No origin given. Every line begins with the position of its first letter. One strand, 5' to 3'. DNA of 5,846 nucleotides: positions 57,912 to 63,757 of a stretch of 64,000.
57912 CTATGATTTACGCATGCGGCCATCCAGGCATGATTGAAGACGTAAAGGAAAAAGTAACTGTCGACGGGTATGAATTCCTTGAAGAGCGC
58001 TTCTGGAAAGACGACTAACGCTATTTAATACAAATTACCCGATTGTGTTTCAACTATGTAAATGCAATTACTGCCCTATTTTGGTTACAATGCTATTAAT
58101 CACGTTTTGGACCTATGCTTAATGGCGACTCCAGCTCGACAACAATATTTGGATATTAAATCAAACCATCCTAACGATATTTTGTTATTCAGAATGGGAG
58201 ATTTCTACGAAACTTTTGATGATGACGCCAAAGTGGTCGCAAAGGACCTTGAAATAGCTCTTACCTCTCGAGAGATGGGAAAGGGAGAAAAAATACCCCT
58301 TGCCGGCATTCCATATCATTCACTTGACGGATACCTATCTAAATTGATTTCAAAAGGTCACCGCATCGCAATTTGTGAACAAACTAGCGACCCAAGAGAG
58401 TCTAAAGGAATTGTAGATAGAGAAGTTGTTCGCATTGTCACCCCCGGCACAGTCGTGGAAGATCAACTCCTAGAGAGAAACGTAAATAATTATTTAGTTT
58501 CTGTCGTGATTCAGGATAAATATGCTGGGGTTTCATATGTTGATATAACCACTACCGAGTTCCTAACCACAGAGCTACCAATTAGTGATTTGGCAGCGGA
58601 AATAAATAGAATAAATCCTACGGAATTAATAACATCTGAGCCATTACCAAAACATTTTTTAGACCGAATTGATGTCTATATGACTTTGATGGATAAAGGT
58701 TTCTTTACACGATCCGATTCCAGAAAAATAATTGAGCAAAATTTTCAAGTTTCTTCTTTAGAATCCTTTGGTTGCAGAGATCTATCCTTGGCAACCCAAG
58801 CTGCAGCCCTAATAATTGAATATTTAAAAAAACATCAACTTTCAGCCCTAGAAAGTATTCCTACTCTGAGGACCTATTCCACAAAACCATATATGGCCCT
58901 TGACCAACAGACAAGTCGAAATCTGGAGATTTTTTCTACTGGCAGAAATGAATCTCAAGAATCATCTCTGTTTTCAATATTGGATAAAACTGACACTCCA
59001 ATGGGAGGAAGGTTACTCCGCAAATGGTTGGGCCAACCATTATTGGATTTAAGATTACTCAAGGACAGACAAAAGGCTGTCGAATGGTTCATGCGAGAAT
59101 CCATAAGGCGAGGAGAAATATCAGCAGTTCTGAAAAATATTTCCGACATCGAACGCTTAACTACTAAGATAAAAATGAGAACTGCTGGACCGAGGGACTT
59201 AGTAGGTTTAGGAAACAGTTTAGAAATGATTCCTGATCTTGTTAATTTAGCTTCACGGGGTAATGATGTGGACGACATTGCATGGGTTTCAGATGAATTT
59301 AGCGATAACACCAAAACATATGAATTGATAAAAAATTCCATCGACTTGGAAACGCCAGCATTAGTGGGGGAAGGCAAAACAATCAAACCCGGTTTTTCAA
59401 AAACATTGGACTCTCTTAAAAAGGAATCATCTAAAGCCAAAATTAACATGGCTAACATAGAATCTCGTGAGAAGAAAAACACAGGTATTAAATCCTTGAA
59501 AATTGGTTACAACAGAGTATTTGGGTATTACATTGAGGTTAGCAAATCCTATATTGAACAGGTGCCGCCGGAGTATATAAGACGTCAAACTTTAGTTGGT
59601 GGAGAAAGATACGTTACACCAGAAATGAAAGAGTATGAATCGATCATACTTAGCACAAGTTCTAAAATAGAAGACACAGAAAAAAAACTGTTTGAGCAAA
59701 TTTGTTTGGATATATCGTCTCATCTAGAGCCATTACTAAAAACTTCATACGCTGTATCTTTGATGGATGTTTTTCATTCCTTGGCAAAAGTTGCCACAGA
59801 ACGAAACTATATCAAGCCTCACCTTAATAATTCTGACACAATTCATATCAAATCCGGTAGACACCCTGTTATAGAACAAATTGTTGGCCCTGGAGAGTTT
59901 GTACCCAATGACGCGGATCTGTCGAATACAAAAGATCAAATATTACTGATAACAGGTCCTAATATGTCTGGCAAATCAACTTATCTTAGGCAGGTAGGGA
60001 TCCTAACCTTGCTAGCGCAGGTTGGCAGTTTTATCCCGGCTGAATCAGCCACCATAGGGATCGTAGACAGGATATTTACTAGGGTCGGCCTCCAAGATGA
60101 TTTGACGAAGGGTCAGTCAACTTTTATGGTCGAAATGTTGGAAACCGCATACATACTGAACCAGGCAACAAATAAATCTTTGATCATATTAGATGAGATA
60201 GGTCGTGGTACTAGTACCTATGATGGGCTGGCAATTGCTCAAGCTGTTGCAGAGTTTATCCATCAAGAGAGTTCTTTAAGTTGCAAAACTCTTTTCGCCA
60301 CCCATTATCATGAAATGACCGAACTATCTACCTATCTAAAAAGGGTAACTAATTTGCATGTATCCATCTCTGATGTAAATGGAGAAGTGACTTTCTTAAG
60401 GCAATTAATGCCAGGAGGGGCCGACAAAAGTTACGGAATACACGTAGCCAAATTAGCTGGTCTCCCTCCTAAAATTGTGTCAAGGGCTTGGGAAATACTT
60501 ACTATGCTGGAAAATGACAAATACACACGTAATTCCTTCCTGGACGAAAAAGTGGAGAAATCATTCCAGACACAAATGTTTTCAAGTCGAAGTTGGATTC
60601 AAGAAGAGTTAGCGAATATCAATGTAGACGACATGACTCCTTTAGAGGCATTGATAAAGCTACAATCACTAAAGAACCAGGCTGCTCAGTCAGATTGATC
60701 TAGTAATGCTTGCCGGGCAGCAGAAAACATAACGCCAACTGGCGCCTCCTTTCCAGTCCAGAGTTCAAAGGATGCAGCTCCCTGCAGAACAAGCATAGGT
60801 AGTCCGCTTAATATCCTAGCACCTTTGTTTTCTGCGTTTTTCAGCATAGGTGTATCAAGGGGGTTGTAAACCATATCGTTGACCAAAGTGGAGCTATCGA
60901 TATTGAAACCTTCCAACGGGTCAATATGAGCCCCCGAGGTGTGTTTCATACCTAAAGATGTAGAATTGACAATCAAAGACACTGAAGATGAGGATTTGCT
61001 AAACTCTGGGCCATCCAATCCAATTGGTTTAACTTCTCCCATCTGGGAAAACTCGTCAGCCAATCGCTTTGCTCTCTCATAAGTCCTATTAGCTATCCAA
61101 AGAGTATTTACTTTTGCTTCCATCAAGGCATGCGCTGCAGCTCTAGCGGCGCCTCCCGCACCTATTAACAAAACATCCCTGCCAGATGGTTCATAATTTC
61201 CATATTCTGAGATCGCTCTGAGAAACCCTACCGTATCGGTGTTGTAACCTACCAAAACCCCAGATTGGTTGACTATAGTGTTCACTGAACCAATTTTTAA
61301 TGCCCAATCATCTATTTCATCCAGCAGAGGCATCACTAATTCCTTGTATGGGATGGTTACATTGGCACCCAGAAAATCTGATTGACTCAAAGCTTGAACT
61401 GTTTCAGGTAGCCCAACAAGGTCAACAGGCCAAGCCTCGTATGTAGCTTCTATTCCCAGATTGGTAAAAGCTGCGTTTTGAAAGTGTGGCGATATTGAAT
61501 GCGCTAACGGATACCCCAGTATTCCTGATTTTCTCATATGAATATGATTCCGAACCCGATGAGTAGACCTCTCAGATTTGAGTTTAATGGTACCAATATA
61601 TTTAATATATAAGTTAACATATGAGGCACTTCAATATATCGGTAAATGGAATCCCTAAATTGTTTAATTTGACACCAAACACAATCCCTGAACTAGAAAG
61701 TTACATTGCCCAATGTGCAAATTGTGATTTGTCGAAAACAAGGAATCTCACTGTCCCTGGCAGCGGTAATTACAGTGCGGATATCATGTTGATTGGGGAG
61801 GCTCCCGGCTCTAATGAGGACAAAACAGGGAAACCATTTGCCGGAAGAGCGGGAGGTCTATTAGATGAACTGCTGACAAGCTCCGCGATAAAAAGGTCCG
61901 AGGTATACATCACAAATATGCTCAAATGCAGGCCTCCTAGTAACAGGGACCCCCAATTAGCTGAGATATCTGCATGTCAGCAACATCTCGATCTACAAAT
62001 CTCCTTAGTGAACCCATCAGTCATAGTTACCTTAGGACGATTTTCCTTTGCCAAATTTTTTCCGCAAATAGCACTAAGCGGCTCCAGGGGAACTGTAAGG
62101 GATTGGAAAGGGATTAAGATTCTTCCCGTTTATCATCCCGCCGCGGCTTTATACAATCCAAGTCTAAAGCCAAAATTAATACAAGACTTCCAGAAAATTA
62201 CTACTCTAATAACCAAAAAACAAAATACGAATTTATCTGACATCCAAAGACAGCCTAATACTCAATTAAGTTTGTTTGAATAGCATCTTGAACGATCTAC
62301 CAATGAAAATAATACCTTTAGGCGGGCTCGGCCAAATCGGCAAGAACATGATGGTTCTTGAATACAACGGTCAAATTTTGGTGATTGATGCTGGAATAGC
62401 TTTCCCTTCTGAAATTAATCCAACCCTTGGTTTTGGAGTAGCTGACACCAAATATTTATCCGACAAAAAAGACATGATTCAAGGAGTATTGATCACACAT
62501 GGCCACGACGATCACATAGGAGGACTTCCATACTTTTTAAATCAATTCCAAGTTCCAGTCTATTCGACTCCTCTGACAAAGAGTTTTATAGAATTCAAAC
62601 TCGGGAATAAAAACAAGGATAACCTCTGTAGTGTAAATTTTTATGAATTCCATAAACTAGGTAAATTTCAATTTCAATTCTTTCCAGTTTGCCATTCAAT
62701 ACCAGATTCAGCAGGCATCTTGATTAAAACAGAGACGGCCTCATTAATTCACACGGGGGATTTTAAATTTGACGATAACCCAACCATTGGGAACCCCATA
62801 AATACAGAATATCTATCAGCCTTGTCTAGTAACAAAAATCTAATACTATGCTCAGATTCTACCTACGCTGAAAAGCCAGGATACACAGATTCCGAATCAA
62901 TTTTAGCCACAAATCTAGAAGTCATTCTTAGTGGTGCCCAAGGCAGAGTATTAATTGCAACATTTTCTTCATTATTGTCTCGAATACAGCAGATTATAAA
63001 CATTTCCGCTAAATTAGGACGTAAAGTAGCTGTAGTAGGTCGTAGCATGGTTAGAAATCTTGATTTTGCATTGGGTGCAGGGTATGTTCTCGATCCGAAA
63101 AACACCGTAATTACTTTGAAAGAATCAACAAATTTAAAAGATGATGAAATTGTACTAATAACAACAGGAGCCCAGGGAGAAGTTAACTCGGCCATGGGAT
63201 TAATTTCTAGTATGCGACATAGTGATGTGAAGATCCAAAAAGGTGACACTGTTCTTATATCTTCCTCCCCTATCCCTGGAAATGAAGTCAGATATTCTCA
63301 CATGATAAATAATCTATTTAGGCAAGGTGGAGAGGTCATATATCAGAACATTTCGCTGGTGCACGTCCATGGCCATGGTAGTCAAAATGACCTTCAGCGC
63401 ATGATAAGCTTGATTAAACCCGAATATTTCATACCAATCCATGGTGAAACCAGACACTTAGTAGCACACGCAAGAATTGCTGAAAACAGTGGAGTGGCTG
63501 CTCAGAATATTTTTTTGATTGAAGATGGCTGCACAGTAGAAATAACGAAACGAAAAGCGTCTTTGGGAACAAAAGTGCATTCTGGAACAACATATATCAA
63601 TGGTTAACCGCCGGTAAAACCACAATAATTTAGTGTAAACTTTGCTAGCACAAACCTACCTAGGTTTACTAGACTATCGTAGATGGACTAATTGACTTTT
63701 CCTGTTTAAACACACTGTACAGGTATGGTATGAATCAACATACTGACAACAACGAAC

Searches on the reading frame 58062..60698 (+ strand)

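Call 54: search_protein_families(library=pfam, proteins=[window:58062-60698:+], max_evalue=0.00001)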
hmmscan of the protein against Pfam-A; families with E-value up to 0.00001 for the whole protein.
window:58062-60698:+ (878 aa): 5 families
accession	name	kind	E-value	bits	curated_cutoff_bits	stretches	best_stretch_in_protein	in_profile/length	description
PF00488.27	MutS_V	-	1.7e-83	279.7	30.2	1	629-817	2-188/188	MutS domain V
PF05192.23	MutS_III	-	1.9e-46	159.3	34.1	1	283-575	1-194/194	MutS domain III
PF01624.25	MutS_I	-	5.5e-42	143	20.6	1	23-134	1-112/113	MutS domain I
PF05190.23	MutS_IV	-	9.2e-26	90.4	22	1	444-531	1-88/92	MutS family domain IV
PF05188.22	MutS_II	-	6e-19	69.2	25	1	143-266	1-132/133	MutS domain II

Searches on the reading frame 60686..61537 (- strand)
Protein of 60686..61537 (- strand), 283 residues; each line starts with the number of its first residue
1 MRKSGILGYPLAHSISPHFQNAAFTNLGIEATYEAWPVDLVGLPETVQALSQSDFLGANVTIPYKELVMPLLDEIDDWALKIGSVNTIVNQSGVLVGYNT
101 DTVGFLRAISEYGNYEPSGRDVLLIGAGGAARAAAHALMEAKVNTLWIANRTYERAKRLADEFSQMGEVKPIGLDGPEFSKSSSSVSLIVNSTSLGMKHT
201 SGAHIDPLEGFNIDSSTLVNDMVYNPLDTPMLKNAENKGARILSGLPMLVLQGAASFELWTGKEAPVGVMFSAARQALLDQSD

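Call 54: search_protein_families(library=pfam, proteins=[window:60686-61537:-], max_evalue=0.00001)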
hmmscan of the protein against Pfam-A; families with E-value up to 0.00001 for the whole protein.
window:60686-61537:- (283 aa): 3 families
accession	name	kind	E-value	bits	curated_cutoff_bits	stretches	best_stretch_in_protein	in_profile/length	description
PF08501.16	Shikimate_dh_N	-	3.9e-25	88.4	27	1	6-88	1-83/83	Shikimate dehydrogenase substrate binding domain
PF18317.6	SDH_C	-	8.5e-12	45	25.8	1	245-270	1-26/31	Shikimate 5'-dehydrogenase C-terminal domain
PF01488.26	Shikimate_DH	-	1.2e-10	42.1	24.3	1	118-166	11-59/138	Shikimate / quinate 5-dehydrogenase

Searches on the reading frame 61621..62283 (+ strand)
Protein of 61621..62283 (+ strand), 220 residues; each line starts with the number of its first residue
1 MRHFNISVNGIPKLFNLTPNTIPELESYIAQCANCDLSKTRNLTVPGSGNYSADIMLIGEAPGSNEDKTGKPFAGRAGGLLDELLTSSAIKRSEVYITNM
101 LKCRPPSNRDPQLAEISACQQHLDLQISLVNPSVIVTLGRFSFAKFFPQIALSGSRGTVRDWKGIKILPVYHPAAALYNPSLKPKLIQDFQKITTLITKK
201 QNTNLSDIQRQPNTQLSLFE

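Call 54: search_protein_families(library=pfam, proteins=[window:61621-62283:+], max_evalue=0.00001)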
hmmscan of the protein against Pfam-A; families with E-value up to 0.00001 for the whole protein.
window:61621-62283:+ (220 aa): 1 family
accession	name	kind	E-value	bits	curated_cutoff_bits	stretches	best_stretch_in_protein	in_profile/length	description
PF03167.25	UDG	-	7.4e-35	120.5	24.3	1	46-188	1-138/141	Uracil DNA glycosylase superfamily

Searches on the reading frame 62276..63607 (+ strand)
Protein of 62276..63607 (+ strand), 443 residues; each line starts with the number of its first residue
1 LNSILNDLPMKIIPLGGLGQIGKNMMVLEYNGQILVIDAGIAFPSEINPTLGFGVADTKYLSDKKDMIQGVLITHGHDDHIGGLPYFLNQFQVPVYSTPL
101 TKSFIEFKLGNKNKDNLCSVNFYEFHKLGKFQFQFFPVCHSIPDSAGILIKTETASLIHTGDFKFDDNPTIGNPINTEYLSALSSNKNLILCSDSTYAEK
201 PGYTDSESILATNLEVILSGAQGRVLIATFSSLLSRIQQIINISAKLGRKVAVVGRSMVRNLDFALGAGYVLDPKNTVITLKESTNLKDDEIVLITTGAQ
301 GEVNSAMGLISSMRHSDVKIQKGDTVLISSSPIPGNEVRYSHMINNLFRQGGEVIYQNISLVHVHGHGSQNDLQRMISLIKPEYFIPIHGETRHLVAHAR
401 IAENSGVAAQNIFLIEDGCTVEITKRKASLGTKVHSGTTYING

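Call 54: search_protein_families(library=pfam, proteins=[window:62276-63607:+], max_evalue=0.00001)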
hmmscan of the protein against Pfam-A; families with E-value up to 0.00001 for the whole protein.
window:62276-63607:+ (443 aa): 4 families
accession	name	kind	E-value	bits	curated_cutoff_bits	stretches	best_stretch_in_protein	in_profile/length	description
PF22505.1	RNase_J_b_CASP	-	3.2e-40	137.3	27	1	222-347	1-126/126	Ribonuclease J, beta-CASP domain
PF00753.33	Lactamase_B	-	4.2e-13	50.1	22.7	1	22-169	5-156/196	Metallo-beta-lactamase superfamily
PF07521.17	RMMBL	-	3.4e-11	43.4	21.6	1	354-406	4-57/63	Zn-dependent metallo-hydrolase RNA specificity domain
PF12706.13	Lactamase_B_2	-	1.6e-09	38.1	27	1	63-166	26-147/200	Beta-lactamase superfamily domain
